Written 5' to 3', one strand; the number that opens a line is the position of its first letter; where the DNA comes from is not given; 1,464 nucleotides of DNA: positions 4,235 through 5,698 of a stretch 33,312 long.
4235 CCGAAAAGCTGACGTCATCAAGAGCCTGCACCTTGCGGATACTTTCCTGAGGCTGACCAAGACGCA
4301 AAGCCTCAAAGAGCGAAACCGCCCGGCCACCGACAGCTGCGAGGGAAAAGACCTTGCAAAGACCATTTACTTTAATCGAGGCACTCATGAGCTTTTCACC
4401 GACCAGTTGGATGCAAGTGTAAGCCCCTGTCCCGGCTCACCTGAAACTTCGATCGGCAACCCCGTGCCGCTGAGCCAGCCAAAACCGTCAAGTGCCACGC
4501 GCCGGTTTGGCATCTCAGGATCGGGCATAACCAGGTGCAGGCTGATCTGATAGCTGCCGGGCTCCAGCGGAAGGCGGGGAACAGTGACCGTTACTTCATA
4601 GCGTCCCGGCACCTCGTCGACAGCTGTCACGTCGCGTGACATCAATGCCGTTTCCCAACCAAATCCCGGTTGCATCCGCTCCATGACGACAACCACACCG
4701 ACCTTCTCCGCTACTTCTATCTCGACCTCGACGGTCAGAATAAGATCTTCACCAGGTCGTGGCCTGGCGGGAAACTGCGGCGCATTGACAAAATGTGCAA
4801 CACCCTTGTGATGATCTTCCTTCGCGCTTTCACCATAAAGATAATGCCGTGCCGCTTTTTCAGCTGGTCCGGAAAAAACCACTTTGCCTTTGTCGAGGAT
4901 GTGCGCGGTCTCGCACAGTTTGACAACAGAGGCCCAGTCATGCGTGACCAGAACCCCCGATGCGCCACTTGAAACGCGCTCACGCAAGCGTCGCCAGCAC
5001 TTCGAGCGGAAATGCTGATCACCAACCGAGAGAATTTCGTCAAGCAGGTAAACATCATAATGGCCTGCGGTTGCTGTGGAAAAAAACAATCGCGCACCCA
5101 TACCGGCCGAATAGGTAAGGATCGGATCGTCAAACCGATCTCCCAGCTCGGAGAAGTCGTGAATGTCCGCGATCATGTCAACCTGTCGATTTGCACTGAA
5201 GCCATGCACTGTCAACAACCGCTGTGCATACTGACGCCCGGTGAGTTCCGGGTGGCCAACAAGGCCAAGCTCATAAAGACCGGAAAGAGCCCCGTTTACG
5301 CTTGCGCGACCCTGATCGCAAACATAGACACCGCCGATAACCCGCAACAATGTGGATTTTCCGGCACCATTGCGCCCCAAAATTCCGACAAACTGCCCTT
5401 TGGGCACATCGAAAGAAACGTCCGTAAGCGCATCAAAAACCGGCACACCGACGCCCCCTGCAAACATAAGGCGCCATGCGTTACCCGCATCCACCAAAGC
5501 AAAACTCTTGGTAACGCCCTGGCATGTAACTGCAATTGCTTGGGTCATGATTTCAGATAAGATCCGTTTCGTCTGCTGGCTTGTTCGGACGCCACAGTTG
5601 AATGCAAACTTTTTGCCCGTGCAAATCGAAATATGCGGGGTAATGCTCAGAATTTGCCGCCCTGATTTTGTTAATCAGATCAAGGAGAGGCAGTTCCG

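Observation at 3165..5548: Two tandem, apparently competent Wzt ATPases with unrelated C-terminal domains serving a single Wzm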

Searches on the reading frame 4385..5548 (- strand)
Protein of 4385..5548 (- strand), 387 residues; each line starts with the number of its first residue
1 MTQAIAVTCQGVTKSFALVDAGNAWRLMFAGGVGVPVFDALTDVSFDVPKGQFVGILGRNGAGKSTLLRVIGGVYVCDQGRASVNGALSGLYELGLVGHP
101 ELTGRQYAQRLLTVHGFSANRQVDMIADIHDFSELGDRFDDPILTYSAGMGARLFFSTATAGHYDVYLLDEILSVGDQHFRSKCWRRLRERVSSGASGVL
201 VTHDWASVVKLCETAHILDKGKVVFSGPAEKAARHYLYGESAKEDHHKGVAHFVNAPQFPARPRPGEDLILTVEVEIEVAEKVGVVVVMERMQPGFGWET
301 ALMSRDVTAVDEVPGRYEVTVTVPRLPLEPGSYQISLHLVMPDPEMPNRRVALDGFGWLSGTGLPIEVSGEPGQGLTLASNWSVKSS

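Call 4: search_protein_families(library=pfam, proteins=[window:4385-5548:-], max_evalue=0.01)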
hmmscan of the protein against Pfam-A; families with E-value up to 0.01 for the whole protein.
window:4385-5548:- (387 aa): 5 families
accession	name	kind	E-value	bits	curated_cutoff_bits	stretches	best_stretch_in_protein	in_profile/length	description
PF00005.33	ABC_tran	-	1.6e-15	58.3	25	1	41-172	1-135/137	ABC transporter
PF13555.12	AAA_29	-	0.0016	18.6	27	1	44-87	17-57/61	P-loop containing region of AAA domain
PF13476.12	AAA_23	-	0.0042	18.2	27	1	43-71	12-39/201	AAA domain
PF13304.12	AAA_21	-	0.0074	16.8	27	0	53-72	1-20/304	AAA domain, putative AbiEii toxin, Type IV TA system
PF02463.25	SMC_N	-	0.0082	16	40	0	51-71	24-44/220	RecF/RecN/SMC N terminal domain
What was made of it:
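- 4385..5548 (-): wztA: A-type Wzt ATPase, 387 aa (NBD plus CBD), first gene of the pair. ABC_tran (call 4).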

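Call 6: search_protein_families(library=ncbifam, proteins=[window:4385-5548:-], max_evalue=0.01)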
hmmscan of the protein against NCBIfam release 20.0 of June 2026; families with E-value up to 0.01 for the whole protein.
window:4385-5548:- (387 aa): 177 families (the best 25 are shown)
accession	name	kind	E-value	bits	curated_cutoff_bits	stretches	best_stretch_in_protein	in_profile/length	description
NF050108.1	galactan_ABC_ATP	equivalog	2.1e-36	125.4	400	1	34-236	38-240/244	galactan export ABC transporter ATP-binding subunit Wzt/RfbE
NF010065.0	PRK13545.1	equivalog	2.7e-31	108.9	538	1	38-236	37-234/549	teichoic acids export protein ATP-binding subunit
NF010066.0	PRK13546.1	equivalog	1.2e-28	100.3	320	1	37-235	36-233/264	teichoic acids export ABC transporter ATP-binding subunit TagH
TIGR01188.1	drrA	subfamily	2.4e-24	86.1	312.45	1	38-230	6-209/302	daunorubicin resistance ABC transporter, ATP-binding protein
NF010059.0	PRK13536.1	equivalog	6.7e-19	67.8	549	1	42-227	60-256/342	nodulation factor ABC transporter ATP-binding protein NodI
TIGR00968.1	3a0106s01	subfamily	6.8e-19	68.3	342.75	2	38-87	13-62/237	sulfate ABC transporter ATP-binding protein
TIGR03864.1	PQQ_ABC_ATP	hypoth_equivalog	3.6e-18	65.9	302.25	1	39-232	15-219/236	ABC transporter, ATP-binding subunit, PQQ-dependent alcohol dehydrogenase system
NF010060.0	PRK13537.1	equivalog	3.8e-18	65.4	521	1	42-228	32-229/314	nodulation factor ABC transporter ATP-binding protein NodI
TIGR01288.1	nodI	equivalog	1.6e-17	63.5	424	1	42-227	21-217/303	nodulation factor ABC transporter ATP-binding protein NodI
TIGR04521.1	ECF_ATPase_2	equivalog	1.5e-16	60.3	330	2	39-86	19-66/279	energy-coupling factor transporter ATPase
TIGR03873.1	F420-0_ABC_ATP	hypoth_equivalog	2.4e-16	59.7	372.4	2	41-87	17-63/256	putative F420-0 ABC transporter ATP-binding protein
TIGR03375.1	type_I_sec_LssB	subfamily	4.1e-16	58.4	693.1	2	40-86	482-528/696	type I secretion system permease/ATPase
NF010068.0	PRK13548.1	equivalog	1.3e-15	57.2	261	2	41-86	21-66/261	heme ABC transporter ATP-binding protein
TIGR02769.1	nickel_nikE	equivalog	1.5e-15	57.4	332.55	2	40-86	26-72/265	nickel import ATP-binding protein NikE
NF011630.0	PRK15056.1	equivalog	2.8e-15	56.2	393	2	143-231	140-227/274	manganese/iron ABC transporter ATP-binding protein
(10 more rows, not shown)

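Call 8: search_solved_structures(query=window:4385-5548:-, max_evalue=0.001)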
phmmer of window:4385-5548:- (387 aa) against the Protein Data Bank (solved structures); distinct sequences matched with E-value up to 0.001: 388 (the best 60 are shown).
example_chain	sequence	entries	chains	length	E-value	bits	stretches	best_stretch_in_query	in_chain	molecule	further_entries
8dku_A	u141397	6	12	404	1.3e-41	146.1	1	41-338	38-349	ABC transporter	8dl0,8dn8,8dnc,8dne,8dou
7k2t_A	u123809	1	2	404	3.4e-41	144.7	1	41-338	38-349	ABC transporter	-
6amx_A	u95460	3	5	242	2.1e-39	138.8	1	41-238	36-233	ABC transporter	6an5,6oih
6m96_A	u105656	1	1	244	5.7e-39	137.4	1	41-238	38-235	ABC transporter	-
6jbh_A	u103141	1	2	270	2.5e-32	115.5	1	6-228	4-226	TarH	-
9qfx_C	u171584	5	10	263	9.5e-32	113.6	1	30-242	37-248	ABC transporter ATP-binding protein | Probable o-antigen/lipopolysaccharide transport ATP-binding protein ABC transporter RfbE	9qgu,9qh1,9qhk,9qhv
9qhw_C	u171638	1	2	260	9.6e-32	113.6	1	30-241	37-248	ABC transporter ATP-binding protein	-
9qhj_C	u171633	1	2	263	2.5e-31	112.2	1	30-242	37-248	Probable o-antigen/lipopolysaccharide transport ATP-binding protein ABC transporter RfbE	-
9qhx_C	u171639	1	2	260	2.5e-31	112.2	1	30-241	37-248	ABC transporter ATP-binding protein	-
8tsi_A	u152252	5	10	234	2.5e-30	108.9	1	43-232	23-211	ABC transporter ATP-binding protein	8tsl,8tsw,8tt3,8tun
8tsh_A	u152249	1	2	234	6.5e-30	107.6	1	43-232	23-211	ABC transporter ATP-binding protein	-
7dd0_A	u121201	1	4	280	5.6e-27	97.9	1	38-223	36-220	Teichoic acids export ATP-binding protein TagH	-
9cfl_B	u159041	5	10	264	1.9e-25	92.8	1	36-228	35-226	Teichoic acids export ATP-binding protein TagH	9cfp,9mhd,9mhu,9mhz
4yer_A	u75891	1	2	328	3.7e-14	55.7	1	38-230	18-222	ABC transporter ATP-binding protein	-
1vpl_A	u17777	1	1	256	4.5e-14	55.4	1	40-236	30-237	ABC transporter, ATP-binding protein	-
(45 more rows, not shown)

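Call 19: find_homologous_proteins(query=window:4385-5548:-, max_evalue=1e-20)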
Query window:4385-5548:- (387 aa): 4562 proteins with E <= 1e-20 among 8000 candidates; the best 120 are listed.
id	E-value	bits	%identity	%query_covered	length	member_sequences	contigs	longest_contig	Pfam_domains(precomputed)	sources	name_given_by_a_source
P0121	1.1e-260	882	100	100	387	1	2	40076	PF00005.34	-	-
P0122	1.6e-228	776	87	99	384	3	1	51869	PF00005.34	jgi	-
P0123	4.3e-215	732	81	100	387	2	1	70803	PF00005.34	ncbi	-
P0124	1.3e-206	704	77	100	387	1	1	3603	PF00005.34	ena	-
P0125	4.9e-203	692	77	100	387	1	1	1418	PF00005.34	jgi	-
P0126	1.7e-198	677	73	100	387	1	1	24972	PF00005.34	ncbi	-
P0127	1.5e-186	638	69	100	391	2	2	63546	PF00005.34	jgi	jgi:lipopolysaccharide transport system ATP-binding protein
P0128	1.2e-184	632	70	100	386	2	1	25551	PF00005.34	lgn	-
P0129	2.3e-184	631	69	100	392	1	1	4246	PF00005.34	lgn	-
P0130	8.3e-184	629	69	100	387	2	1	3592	PF00005.34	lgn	-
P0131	4.5e-183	627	69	100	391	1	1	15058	PF00005.34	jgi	jgi:lipopolysaccharide transport system ATP-binding protein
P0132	2.2e-182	624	68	100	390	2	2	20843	PF00005.34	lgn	-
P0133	5.3e-182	623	69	100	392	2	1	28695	PF00005.34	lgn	-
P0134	1.1e-181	622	68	100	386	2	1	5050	PF00005.34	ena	-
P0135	3.5e-181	620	69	100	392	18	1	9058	PF00005.34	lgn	-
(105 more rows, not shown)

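Call 20: find_related_loci(query=window:4385-5548:-, collection=genome_contigs, flank=6000)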
Query window:4385-5548:- (387 aa) in genome_contigs; peptide patterns used: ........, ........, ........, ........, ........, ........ (x = any residue, [..] = any of these).
112 stretches matched a pattern; 71 encode a relative of the query (tblastn E <= 1e-3); 71 distinct loci.
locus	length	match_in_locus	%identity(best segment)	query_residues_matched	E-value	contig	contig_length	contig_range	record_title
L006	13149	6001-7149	87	5-387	0e+0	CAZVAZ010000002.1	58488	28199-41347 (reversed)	MAG TPA_asm: uncultured Hyphomicrobiales bacterium isolate SRP215229_co1_25 genome assembly, contig: NODE_267_length_584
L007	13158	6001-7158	81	1-386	0e+0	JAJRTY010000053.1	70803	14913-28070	MAG: Alphaproteobacteria bacterium isolate Dive96_bin10.136 k141_838410, whole genome shotgun sequence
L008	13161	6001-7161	73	1-387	0e+0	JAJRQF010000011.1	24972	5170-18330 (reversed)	MAG: Alphaproteobacteria bacterium isolate Dive100_bin10.37 k141_134492, whole genome shotgun sequence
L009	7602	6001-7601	68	3-386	2e-180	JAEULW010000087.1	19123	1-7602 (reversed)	MAG: Methylobacteriaceae bacterium isolate new MAG-131 k141_4015272, whole genome shotgun sequence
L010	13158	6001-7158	67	1-386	1e-178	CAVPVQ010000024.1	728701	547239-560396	MAG: uncultured Alphaproteobacteria bacterium isolate MFD00082.bin.1.161 genome assembly, contig: contig_5295, whole gen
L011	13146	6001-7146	67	5-387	4e-176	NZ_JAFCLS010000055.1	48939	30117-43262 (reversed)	Bradyrhizobium sp. JYMT SZCCT0428 NODE_55, whole genome shotgun sequence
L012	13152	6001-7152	66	1-384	1e-174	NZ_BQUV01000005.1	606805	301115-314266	Bradyrhizobium sp. Ce-3 sequence05, whole genome shotgun sequence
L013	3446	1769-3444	63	1-387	3e-177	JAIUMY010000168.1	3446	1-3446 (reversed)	MAG: Opitutales bacterium isolate PBR18_bin56 bin56.contig0167, whole genome shotgun sequence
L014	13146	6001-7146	63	1-384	3e-165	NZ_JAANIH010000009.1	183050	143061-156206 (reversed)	Bradyrhizobium campsiandrae strain INPA 394B NODE_9_length_183050_cov_12.432029, whole genome shotgun sequence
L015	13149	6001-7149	61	1-385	8e-159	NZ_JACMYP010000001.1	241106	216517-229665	Bradyrhizobium altum strain Pear77 Contigs_001, whole genome shotgun sequence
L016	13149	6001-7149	59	4-386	7e-156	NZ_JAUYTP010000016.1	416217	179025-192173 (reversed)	MAG: Bosea sp. (in: a-proteobacteria) isolate C8_maxbin.042 C8_k141_127456, whole genome shotgun sequence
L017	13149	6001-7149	61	1-385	1e-158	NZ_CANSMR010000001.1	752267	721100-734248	MAG: uncultured Bradyrhizobium sp. isolate SRR15633984_bin.32_metawrap_v1.3_MAG NODE.1_length_752267_cov_16_427922, whol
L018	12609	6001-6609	31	40-223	1e-15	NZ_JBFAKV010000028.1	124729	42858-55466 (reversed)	Streptomyces sp. NPDC050264 NPDC050264_58_D3.ctg-0028, whole genome shotgun sequence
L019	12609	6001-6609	31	40-223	1e-15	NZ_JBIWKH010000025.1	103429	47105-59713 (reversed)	Streptomyces sp. NPDC102441 NPDC102441_415_C6.ctg-0025, whole genome shotgun sequence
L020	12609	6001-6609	31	40-223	2e-15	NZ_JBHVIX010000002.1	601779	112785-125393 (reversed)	Streptomyces sp. NPDC057694 NPDC057694_344_A1.ctg-0002, whole genome shotgun sequence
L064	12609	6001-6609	30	40-223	4e-15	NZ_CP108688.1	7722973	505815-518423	Streptomyces sp. NBC_01012 chromosome, complete genome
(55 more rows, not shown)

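Call 53: search_solved_structures(query=window:4385-5548:-, max_evalue=1e-35, show_alignments=1)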
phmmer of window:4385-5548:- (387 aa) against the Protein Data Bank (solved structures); distinct sequences matched with E-value up to 1e-35: 4.
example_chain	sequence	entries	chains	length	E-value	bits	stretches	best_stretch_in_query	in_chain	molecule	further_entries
8dku_A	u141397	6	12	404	1.3e-41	146.1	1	41-338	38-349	ABC transporter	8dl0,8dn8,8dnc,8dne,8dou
7k2t_A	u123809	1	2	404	3.4e-41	144.7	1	41-338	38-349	ABC transporter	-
6amx_A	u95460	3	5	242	2.1e-39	138.8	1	41-238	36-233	ABC transporter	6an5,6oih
6m96_A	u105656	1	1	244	5.7e-39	137.4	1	41-238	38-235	ABC transporter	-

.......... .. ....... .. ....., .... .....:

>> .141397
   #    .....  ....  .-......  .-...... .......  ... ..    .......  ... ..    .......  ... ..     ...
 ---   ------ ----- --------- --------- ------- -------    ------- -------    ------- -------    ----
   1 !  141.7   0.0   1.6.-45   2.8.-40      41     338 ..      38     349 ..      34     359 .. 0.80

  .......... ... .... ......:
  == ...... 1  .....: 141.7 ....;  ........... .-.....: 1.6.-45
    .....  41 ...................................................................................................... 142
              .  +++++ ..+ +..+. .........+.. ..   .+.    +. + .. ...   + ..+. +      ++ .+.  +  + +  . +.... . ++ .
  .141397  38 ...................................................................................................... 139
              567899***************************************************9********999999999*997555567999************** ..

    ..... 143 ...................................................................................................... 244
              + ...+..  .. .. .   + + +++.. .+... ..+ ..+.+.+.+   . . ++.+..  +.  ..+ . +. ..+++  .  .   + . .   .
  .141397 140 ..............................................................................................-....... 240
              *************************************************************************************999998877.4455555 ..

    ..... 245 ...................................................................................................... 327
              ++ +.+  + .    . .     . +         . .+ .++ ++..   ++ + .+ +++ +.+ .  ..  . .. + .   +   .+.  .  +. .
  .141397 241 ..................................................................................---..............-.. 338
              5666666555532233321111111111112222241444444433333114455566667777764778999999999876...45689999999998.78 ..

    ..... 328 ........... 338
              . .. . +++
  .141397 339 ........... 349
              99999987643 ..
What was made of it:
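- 4385..5548 (-): Best PDB hit A. aeolicus Wzt, aligned 41-338 vs 38-349 (calls 8, 53).
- Closest known: Aquifex aeolicus WzmWzt O-antigen ABC transporter. Same: A's CBD aligns by sequence, including the conserved NBD-docking loop (call 53).
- A aligns by sequence into the A. aeolicus CBD (call 53).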

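Call 65: search_protein_representatives(protein=window:4385-5548:-)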
Query: 387 residues. Proteins with E-value up to 0.001 (for the whole library): 117188; up to 1e-10: 25422; up to 1e-30: 8450. The best 150 are listed.
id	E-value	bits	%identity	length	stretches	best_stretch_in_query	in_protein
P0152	4.5e-178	608.5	66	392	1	1-386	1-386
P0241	2.3e-121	421.8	74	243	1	1-243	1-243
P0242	1.9e-91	323.4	45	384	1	1-378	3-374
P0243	7.5e-90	318.1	46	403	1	4-383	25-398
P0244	1.2e-89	317.4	43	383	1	5-372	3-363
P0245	5.5e-88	311.9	43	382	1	6-377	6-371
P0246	3.2e-87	309.4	44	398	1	5-375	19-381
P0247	3.5e-86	306.0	60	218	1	169-384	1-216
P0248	5.0e-85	302.2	42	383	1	4-376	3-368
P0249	4.0e-83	296.0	42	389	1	2-384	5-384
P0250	1.3e-82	294.3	41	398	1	4-382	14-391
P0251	1.4e-82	294.2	39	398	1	5-372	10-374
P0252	2.5e-81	290.1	38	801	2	11-327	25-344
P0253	3.7e-80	286.2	43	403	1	3-382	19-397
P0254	5.1e-80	285.7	44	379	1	1-340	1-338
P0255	1.7e-79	284.0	43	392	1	3-374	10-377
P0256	2.8e-79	283.3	44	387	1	7-378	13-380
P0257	1.0e-78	281.5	41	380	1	7-373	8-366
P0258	1.2e-78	281.2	38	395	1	4-374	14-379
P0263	9.7e-77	274.9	42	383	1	1-369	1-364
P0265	5.0e-76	272.6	39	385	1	3-384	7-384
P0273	1.0e-74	268.3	36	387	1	6-375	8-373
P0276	2.0e-74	267.3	35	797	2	39-344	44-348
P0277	4.2e-74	266.2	41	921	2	7-238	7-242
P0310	2.0e-66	241.0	38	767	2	40-237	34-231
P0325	1.3e-61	225.1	35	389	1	11-385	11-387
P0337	2.9e-55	204.3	33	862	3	38-236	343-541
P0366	1.3e-44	169.2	33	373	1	14-384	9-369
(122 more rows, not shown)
